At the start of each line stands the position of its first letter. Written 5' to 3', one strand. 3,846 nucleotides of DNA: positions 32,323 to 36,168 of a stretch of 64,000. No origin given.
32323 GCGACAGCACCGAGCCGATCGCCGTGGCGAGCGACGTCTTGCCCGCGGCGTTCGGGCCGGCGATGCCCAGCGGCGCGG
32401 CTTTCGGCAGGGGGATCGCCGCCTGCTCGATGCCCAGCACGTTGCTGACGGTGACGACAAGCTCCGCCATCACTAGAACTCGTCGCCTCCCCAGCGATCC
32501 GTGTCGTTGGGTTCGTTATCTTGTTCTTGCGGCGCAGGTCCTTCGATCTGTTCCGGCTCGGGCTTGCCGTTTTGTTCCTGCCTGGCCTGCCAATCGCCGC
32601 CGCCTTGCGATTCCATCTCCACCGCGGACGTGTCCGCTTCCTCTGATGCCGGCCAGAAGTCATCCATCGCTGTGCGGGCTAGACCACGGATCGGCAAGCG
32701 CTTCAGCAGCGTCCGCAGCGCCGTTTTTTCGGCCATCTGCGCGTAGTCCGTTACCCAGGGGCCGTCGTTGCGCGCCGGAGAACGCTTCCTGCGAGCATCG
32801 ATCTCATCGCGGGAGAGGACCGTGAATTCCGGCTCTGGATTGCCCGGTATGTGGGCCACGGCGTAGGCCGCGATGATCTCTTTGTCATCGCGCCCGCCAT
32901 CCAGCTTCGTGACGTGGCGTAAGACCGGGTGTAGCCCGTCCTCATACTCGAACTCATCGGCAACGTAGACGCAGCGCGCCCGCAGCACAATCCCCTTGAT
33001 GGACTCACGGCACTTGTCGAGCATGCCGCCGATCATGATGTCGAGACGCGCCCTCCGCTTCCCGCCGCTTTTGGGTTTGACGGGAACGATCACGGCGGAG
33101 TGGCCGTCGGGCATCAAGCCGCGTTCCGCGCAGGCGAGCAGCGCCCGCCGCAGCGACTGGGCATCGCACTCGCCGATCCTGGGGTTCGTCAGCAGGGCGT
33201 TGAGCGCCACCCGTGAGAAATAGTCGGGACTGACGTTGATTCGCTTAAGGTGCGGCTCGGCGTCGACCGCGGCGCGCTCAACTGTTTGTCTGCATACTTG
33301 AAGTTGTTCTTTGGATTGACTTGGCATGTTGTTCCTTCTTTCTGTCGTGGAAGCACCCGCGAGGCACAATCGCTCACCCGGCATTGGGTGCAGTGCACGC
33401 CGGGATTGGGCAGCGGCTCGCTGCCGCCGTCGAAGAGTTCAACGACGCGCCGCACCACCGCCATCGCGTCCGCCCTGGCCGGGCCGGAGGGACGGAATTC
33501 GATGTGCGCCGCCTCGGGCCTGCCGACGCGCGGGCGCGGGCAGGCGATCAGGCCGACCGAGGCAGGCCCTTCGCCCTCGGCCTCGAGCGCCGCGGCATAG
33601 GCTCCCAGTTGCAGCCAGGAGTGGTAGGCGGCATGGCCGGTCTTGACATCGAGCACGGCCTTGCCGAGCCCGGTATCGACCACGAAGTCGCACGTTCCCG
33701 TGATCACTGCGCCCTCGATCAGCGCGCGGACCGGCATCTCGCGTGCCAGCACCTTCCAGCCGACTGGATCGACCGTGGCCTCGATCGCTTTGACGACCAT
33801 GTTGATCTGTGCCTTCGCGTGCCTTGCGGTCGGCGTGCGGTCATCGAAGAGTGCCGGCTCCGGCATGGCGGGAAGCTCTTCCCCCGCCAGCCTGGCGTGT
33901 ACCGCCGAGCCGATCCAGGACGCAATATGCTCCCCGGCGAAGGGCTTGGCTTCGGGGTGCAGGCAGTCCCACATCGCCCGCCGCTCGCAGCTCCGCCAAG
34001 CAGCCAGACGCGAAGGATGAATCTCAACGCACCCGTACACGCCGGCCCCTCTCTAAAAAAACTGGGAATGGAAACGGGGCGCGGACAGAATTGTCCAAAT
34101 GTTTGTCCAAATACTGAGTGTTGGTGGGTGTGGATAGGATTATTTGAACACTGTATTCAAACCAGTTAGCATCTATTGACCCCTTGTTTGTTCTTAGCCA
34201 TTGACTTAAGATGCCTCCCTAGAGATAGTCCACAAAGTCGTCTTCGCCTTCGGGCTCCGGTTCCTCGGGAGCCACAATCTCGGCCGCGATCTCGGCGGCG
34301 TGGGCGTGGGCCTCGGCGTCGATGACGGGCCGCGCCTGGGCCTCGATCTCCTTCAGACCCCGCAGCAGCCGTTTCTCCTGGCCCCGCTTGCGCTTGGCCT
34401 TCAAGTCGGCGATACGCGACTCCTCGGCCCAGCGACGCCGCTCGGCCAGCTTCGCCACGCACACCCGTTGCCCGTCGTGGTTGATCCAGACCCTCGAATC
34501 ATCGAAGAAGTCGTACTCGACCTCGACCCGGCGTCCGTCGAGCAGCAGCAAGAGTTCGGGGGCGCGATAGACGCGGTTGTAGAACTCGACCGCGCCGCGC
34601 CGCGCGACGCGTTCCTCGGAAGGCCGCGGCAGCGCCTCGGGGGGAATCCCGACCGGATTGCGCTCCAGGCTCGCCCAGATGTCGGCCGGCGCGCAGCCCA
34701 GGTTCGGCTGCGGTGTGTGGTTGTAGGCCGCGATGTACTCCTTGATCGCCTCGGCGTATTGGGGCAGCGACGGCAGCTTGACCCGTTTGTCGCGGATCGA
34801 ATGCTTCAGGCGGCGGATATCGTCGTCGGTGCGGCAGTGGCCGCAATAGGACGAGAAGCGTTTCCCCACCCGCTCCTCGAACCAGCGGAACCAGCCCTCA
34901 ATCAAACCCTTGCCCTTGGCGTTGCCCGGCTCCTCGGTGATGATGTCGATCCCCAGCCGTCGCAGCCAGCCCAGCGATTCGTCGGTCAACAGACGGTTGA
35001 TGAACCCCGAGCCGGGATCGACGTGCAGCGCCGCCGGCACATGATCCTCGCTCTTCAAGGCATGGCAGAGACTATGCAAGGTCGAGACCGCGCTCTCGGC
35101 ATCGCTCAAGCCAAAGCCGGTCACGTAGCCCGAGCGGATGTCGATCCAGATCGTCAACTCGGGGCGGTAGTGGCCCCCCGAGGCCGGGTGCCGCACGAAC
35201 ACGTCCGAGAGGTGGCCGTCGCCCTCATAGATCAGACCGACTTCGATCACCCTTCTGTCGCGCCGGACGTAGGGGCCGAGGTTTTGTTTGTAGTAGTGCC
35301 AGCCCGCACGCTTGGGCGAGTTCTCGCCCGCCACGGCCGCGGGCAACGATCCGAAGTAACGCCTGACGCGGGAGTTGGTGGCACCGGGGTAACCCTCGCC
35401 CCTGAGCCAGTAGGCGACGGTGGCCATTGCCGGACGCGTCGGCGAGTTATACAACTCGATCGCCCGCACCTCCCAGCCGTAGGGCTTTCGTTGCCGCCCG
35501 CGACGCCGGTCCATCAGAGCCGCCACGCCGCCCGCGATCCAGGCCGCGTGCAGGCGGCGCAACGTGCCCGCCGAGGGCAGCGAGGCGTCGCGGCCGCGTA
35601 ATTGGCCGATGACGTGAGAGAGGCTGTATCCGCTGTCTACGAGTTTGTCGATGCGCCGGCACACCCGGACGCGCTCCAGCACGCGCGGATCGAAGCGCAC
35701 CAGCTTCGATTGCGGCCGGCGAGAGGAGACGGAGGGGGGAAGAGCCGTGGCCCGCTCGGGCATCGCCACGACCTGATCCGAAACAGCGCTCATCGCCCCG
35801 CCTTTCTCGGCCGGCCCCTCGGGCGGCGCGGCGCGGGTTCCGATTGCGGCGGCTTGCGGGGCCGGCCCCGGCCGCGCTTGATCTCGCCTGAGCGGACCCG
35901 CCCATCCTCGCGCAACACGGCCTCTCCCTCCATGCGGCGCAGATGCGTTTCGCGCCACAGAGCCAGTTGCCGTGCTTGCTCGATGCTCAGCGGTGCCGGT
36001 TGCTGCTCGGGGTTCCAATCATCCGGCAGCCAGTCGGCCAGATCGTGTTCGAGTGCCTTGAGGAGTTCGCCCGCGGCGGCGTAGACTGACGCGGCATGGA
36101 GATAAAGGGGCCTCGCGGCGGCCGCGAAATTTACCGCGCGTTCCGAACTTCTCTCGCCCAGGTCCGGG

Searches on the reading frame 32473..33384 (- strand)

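Call 73: search_protein_families(library=phrogs, proteins=[window:32473-33384:-], max_evalue=0.00001)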
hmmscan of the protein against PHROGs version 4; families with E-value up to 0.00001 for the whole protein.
window:32473-33384:- (303 aa): 1 family
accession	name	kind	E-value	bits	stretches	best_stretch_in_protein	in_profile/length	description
phrog_148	-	DNA, RNA and nucleotide metabolism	1e-38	134.9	1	20-283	19-278/387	RecT-like ssDNA annealing protein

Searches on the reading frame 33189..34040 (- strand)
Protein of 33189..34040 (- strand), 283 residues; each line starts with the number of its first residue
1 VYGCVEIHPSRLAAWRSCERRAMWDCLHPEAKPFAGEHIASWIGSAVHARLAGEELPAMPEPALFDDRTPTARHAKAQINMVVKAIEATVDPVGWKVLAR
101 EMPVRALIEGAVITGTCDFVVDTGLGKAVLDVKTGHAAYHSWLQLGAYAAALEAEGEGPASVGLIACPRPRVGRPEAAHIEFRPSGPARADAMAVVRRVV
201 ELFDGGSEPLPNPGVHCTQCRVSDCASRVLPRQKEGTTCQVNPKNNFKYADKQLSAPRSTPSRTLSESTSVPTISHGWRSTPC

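Call 73: search_protein_families(library=phrogs, proteins=[window:33189-34040:-], max_evalue=0.00001)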
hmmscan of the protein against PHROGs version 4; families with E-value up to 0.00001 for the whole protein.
window:33189-34040:- (283 aa): 2 families
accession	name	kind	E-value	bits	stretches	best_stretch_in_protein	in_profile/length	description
phrog_69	-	DNA, RNA and nucleotide metabolism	2.4e-09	37.7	1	66-234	157-320/501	exonuclease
phrog_298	-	DNA, RNA and nucleotide metabolism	2.7e-06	28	1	38-155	103-214/293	exonuclease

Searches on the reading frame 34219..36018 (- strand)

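Call 73: search_protein_families(library=phrogs, proteins=[window:34219-36018:-], max_evalue=0.00001)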
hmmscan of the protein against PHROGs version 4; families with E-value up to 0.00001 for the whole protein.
window:34219-36018:- (599 aa): 3 families
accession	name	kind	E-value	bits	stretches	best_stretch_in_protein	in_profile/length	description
phrog_310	-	integration and excision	6.4e-85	287.4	1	113-592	107-609/696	transposase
phrog_956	-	integration and excision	3.7e-15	56.9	1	463-563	228-329/436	transposase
phrog_18348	-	unknown function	3.5e-11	44.2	1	462-572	57-168/219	-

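Call 84: search_protein_families(library=pfam, proteins=[window:34219-36018:-], max_evalue=0.001)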
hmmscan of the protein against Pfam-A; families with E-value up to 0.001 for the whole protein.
window:34219-36018:- (599 aa): 2 families
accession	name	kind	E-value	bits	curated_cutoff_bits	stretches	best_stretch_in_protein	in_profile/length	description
PF09299.17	Mu-transpos_C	-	2.7e-11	43.8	21.7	1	465-520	5-60/61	Mu transposase, C-terminal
PF00665.32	rve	-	2.1e-06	28.4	32.6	1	281-366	21-101/102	Integrase core domain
